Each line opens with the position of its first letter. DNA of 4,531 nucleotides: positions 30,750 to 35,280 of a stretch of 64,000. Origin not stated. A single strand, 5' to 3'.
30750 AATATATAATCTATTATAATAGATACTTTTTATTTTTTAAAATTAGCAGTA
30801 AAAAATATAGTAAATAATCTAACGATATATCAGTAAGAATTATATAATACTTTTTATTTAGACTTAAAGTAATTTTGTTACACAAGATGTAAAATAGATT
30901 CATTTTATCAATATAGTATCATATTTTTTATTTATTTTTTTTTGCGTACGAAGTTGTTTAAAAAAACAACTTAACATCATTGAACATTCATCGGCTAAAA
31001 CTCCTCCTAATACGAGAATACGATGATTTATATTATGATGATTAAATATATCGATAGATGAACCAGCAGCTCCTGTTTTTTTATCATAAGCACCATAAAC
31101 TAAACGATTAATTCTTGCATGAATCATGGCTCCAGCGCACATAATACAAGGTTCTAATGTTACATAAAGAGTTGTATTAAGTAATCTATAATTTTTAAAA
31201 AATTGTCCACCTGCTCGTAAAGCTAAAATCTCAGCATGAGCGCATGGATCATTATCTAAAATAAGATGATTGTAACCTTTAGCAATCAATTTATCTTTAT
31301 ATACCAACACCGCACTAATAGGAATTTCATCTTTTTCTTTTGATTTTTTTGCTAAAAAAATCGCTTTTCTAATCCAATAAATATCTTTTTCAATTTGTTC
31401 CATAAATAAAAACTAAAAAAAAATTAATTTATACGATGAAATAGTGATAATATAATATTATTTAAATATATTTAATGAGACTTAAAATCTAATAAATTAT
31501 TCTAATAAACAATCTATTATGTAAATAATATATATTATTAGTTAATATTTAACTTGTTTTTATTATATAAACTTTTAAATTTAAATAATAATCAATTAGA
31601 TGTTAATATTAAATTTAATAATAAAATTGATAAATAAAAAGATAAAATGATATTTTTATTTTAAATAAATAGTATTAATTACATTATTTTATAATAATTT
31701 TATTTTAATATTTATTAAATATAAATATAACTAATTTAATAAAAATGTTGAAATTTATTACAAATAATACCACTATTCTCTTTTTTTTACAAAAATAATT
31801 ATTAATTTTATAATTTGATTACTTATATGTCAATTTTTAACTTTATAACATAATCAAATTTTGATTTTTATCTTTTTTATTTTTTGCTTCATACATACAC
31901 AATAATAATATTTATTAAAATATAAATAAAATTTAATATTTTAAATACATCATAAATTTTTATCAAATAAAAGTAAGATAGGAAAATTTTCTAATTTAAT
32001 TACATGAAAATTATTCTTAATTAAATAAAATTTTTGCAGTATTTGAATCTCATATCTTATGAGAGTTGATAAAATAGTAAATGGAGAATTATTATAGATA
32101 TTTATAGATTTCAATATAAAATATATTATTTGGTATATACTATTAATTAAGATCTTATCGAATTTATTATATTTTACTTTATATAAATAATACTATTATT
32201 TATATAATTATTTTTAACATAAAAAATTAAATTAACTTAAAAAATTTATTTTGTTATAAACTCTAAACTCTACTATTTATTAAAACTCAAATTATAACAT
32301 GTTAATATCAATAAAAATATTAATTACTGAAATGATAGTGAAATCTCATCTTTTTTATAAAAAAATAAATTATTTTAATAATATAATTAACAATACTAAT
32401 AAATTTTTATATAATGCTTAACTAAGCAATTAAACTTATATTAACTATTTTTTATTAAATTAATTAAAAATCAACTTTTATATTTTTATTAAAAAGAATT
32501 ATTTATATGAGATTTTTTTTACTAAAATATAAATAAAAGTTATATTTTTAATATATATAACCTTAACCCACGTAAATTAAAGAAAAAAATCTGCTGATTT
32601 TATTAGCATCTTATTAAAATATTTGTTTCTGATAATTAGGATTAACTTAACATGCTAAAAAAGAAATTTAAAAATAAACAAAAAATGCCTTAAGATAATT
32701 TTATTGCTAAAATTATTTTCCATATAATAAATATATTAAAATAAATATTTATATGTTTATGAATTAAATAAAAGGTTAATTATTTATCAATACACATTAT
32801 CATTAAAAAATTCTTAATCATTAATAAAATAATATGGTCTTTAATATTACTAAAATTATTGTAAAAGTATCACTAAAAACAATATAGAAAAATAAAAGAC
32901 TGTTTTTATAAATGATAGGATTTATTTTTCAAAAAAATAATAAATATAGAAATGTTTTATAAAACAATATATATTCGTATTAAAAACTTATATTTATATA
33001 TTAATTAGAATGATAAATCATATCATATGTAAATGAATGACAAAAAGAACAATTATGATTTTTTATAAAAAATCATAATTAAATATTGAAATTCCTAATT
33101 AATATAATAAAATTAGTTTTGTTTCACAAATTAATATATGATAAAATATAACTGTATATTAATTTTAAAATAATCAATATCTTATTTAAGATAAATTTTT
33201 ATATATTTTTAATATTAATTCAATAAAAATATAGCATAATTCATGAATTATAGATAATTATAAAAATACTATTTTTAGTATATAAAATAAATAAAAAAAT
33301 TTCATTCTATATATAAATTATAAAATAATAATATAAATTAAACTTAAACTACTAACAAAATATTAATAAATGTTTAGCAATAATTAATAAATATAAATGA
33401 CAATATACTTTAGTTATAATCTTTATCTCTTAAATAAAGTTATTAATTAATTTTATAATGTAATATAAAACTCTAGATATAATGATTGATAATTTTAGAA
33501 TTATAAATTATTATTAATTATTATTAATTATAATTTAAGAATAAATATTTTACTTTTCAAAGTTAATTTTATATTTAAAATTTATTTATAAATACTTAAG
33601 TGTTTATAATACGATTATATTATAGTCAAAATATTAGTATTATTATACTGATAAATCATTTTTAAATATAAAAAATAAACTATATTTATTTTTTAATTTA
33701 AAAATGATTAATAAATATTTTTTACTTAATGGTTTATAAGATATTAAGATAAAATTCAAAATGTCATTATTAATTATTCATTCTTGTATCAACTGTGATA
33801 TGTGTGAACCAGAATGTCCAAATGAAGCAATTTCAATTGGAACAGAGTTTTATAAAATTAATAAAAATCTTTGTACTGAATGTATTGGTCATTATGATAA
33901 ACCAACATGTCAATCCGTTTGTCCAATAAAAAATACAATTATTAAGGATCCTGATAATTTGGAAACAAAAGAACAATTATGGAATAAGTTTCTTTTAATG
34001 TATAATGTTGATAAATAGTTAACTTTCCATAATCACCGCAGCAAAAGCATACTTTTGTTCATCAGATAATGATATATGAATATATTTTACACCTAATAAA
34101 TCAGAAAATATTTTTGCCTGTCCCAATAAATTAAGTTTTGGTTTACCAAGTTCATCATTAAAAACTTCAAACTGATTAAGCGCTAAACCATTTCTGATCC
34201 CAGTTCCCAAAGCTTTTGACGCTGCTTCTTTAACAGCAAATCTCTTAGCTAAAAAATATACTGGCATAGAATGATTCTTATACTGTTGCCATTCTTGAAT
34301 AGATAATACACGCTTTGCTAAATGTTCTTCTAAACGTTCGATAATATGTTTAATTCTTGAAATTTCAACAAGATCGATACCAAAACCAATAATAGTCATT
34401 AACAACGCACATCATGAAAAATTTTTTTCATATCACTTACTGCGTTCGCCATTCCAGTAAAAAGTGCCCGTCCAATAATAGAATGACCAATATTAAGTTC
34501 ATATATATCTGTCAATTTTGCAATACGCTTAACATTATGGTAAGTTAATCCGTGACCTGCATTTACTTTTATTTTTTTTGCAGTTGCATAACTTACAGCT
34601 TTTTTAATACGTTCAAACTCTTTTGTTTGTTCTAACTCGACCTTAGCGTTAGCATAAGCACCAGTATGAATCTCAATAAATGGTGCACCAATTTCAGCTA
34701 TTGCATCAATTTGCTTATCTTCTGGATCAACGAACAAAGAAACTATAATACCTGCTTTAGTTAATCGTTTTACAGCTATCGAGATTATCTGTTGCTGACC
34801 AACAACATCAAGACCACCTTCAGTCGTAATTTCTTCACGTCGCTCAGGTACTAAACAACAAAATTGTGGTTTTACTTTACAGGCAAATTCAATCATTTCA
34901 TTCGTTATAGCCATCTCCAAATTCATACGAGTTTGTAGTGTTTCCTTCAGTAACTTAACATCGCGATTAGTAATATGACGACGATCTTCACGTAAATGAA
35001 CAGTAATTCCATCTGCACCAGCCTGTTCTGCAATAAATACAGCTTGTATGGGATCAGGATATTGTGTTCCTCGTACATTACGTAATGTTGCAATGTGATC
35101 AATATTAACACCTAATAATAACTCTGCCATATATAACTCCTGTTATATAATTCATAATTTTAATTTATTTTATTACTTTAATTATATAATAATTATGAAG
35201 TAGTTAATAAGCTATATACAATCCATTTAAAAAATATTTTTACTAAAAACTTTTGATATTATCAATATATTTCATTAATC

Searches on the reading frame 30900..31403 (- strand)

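Call 93: search_protein_families(library=ncbifam, proteins=[window:30900-31403:-], max_evalue=1e-10)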
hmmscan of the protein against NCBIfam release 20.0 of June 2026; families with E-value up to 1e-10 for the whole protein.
window:30900-31403:- (167 aa): 1 family
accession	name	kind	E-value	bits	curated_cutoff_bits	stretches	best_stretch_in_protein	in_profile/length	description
NF008113.2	PRK10860.1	equivalog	6.8e-73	243.9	150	1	2-161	2-161/165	tRNA adenosine(34) deaminase TadA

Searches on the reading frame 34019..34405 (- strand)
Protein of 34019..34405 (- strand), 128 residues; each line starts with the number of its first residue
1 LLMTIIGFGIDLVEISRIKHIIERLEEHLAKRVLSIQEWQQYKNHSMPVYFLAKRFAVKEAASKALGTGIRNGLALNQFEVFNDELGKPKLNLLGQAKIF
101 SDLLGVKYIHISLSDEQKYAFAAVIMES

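Call 93: search_protein_families(library=ncbifam, proteins=[window:34019-34405:-], max_evalue=1e-10)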
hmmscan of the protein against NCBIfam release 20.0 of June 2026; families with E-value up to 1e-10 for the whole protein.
window:34019-34405:- (128 aa): 11 families
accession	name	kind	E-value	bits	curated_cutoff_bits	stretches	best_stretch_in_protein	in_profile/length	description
TIGR00516.1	acpS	equivalog_domain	4.9e-44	149.6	59.8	1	5-128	2-122/125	holo-ACP synthase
NF011251.0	PRK14657.1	equivalog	1.7e-33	115.3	165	1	5-128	2-123/123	holo-[acyl-carrier-protein] synthase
TIGR00556.1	pantethn_trn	domain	1.1e-29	103.1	45.35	1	6-127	3-126/128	phosphopantetheine--protein transferase domain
NF011254.0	PRK14660.1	equivalog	3.1e-29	101.5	195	1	5-127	2-124/125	holo-[acyl-carrier-protein] synthase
NF011250.0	PRK14656.1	equivalog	1.8e-28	99.1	175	1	5-128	2-125/126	holo-[acyl-carrier-protein] synthase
NF011253.0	PRK14659.1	equivalog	2.4e-26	92.7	156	1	5-127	2-120/123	holo-[acyl-carrier-protein] synthase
NF000832.0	PRK00070.3-2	equivalog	7.3e-26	90.8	107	1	5-128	2-116/116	holo-ACP synthase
NF011257.0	PRK14663.1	equivalog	6.3e-18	64.9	186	1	8-127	3-118/123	holo-[acyl-carrier-protein] synthase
NF011255.0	PRK14661.1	equivalog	2.1e-14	53.8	209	1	5-127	2-108/169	holo-[acyl-carrier-protein] synthase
NF000831.0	PRK00070.3-1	equivalog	2.9e-13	49.8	124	1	3-127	1-128/130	holo-ACP synthase AcpS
NF011256.0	PRK14662.1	equivalog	7.3e-12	45.7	150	1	5-127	2-118/123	4'-phosphopantetheinyl transferase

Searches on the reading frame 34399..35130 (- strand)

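Call 93: search_protein_families(library=ncbifam, proteins=[window:34399-35130:-], max_evalue=1e-10)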
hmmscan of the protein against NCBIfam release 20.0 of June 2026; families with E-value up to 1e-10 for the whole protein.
window:34399-35130:- (243 aa): 6 families
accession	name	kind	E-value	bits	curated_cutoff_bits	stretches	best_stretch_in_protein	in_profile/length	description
NF003623.0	PRK05265.1-1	equivalog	2.3e-124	413.5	347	1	1-242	1-242/243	pyridoxine 5'-phosphate synthase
NF003625.0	PRK05265.1-3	equivalog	1.8e-111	371.2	190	1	5-240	4-239/242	pyridoxine 5'-phosphate synthase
NF003627.0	PRK05265.1-5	equivalog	9.8e-99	329.5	207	1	5-238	2-238/240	pyridoxine 5'-phosphate synthase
NF003624.0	PRK05265.1-2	equivalog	4e-98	327.8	331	1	3-240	5-245/252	pyridoxine 5'-phosphate synthase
TIGR00559.1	pdxJ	equivalog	4.3e-98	327.6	192.75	1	6-237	2-236/239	pyridoxine 5'-phosphate synthase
NF003626.0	PRK05265.1-4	equivalog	2e-61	207.3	222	1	6-239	5-243/246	pyridoxine 5'-phosphate synthase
